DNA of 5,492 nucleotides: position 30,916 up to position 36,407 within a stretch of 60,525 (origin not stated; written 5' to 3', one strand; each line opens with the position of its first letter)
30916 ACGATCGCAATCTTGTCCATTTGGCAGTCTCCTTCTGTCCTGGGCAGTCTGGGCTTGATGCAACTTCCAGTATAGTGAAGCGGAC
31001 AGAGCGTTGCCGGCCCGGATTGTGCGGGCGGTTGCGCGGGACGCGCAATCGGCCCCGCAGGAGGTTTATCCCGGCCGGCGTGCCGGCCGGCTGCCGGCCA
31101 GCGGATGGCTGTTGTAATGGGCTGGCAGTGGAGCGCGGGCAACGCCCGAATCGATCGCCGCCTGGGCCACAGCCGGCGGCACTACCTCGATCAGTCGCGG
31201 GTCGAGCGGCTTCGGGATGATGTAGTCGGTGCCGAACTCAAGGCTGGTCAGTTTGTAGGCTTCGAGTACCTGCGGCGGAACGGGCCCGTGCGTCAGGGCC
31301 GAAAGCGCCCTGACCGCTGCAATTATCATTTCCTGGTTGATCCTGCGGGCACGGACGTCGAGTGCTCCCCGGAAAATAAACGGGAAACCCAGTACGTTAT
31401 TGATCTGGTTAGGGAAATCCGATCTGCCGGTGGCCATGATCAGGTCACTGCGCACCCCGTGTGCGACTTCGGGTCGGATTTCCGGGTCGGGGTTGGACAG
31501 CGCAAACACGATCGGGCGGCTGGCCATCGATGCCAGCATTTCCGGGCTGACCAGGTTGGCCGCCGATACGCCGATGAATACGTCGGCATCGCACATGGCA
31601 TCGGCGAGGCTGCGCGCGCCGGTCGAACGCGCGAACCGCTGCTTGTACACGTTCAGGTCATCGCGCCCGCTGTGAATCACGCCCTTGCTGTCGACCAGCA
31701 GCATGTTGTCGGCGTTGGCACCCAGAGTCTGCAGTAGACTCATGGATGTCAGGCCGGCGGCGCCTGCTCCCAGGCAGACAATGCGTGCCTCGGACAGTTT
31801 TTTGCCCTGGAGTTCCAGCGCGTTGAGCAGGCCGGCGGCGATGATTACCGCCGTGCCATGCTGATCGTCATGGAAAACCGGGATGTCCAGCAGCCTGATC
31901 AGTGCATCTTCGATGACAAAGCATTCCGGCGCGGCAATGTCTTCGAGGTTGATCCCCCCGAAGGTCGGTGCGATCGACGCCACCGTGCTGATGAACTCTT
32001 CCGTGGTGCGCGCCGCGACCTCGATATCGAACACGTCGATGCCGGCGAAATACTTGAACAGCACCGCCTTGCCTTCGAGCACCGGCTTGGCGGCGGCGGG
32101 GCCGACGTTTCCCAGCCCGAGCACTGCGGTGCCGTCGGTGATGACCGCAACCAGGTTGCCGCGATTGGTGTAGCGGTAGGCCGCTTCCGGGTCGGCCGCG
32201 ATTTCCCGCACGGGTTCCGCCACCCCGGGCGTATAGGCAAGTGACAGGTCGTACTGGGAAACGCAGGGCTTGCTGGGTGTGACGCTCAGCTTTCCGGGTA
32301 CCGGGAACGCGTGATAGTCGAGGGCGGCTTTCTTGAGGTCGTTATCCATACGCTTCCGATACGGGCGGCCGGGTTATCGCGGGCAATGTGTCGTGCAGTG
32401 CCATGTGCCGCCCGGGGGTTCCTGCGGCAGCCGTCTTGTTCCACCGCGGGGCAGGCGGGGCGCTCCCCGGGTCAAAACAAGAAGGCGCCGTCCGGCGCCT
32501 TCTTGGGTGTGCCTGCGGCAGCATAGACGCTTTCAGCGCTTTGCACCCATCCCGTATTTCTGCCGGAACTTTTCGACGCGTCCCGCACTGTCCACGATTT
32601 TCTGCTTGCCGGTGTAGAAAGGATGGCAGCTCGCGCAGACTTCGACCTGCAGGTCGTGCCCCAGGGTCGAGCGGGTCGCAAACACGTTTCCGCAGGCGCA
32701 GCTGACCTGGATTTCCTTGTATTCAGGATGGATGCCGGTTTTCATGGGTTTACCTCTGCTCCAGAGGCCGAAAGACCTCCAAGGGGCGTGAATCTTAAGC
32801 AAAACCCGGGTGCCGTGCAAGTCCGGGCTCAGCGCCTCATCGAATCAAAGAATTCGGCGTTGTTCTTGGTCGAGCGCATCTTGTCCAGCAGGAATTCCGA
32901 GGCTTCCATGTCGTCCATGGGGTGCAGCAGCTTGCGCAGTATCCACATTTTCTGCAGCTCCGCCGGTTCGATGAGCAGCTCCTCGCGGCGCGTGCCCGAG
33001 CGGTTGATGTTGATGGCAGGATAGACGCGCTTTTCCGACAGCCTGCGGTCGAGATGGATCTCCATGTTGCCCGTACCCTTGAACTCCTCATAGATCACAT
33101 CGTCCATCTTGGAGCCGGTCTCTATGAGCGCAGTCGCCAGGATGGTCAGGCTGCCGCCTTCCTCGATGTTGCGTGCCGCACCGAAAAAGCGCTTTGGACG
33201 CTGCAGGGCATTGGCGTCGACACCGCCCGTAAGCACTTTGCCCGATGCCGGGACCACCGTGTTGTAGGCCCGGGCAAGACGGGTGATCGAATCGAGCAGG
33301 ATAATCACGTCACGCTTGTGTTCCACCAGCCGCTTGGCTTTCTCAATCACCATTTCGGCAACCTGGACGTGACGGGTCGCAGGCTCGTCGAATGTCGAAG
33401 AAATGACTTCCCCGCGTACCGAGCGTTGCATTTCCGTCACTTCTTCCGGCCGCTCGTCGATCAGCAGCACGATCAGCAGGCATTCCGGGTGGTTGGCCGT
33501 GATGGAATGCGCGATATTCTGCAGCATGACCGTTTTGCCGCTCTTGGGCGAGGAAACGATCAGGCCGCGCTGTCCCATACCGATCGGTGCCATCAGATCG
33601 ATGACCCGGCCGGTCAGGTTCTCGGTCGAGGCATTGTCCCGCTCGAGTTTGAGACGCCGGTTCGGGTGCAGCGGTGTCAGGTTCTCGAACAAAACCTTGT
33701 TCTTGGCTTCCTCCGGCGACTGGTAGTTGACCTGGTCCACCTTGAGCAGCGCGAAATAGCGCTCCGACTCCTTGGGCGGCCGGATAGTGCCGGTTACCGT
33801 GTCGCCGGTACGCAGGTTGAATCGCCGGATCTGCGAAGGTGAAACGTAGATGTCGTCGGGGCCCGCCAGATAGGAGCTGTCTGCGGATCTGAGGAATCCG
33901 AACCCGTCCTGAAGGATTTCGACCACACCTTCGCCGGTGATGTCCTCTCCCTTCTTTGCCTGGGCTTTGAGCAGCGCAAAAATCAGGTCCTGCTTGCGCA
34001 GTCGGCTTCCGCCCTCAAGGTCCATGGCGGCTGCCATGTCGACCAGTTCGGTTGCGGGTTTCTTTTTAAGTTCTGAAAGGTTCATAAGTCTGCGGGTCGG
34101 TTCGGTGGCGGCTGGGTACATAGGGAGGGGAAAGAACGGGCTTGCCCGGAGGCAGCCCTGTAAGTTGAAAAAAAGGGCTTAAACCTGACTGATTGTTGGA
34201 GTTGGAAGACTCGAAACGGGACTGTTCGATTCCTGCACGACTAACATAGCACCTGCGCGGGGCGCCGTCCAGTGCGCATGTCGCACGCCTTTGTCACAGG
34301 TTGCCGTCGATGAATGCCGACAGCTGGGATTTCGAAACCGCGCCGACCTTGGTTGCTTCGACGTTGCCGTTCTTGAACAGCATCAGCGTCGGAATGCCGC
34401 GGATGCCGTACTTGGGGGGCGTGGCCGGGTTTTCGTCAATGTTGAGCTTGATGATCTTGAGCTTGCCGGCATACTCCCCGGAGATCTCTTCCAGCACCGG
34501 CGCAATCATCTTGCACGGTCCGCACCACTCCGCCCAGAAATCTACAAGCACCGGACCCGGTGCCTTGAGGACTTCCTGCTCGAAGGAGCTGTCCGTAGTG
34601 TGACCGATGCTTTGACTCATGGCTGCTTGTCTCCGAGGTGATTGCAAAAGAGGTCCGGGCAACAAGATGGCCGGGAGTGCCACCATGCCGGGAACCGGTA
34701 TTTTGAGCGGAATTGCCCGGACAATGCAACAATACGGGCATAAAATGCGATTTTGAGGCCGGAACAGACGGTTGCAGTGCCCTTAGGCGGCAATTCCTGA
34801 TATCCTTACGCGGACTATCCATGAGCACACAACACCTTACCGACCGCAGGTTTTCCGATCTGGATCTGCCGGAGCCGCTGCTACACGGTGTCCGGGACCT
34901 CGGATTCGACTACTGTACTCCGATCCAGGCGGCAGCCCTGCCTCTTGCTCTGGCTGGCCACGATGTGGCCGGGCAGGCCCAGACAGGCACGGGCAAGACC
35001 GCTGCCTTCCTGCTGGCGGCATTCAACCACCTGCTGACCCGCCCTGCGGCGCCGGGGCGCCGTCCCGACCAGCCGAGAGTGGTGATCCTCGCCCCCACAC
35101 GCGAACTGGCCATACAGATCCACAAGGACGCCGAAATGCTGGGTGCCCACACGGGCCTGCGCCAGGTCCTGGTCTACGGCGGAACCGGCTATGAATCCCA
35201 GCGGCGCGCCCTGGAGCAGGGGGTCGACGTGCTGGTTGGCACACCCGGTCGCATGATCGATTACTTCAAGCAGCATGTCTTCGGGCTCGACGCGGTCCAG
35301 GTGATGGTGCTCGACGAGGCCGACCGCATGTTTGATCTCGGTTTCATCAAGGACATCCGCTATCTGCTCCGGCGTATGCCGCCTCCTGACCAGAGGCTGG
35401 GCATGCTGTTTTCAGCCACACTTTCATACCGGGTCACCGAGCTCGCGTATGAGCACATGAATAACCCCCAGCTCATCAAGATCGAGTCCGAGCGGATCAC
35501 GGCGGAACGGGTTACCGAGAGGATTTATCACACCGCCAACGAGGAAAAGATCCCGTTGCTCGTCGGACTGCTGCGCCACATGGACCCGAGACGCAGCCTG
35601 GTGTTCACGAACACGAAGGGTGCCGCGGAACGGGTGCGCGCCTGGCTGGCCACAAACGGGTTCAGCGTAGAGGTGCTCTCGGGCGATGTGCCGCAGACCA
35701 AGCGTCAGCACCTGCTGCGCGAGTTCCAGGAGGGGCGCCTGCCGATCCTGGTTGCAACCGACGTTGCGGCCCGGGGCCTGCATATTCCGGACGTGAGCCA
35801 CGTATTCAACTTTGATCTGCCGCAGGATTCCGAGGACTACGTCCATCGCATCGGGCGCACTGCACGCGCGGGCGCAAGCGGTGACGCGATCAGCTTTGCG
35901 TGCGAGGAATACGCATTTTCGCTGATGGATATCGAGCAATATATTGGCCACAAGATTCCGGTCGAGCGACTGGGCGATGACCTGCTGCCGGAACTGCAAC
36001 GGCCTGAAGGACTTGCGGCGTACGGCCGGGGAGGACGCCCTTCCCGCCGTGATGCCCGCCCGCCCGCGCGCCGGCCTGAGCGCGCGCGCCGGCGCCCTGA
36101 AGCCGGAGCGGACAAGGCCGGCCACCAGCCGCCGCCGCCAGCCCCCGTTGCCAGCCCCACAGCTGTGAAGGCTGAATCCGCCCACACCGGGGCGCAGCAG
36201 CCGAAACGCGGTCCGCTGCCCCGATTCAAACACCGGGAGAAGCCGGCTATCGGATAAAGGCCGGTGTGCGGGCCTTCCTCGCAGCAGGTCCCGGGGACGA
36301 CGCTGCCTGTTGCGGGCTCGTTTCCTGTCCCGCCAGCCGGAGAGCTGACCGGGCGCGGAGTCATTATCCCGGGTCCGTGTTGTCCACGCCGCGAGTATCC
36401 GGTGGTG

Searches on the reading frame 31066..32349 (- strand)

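Call 58: search_protein_families(library=pfam, proteins=[window:31066-32349:-], max_evalue=0.00001)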
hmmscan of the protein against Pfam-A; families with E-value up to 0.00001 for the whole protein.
window:31066-32349:- (427 aa): 2 families
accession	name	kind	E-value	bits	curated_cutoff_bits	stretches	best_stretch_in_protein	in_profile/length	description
PF00390.24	malic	-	6.6e-29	101.5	23.1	1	20-117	3-121/182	Malic enzyme, N-terminal domain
PF03949.21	Malic_M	-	5e-24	85.4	23.5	1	165-353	3-225/258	Malic enzyme, NAD binding domain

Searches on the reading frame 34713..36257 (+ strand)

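Call 58: search_protein_families(library=pfam, proteins=[window:34713-36257:+], max_evalue=0.00001)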
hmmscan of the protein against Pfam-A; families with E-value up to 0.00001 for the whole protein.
window:34713-36257:+ (514 aa): 2 families
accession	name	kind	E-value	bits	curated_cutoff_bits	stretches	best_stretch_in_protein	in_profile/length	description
PF00270.35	DEAD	-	2.5e-46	157.9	26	1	69-241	1-164/167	DEAD/DEAH box helicase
PF00271.37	Helicase_C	-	1.4e-30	106.2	23.5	1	279-387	2-110/110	Helicase conserved C-terminal domain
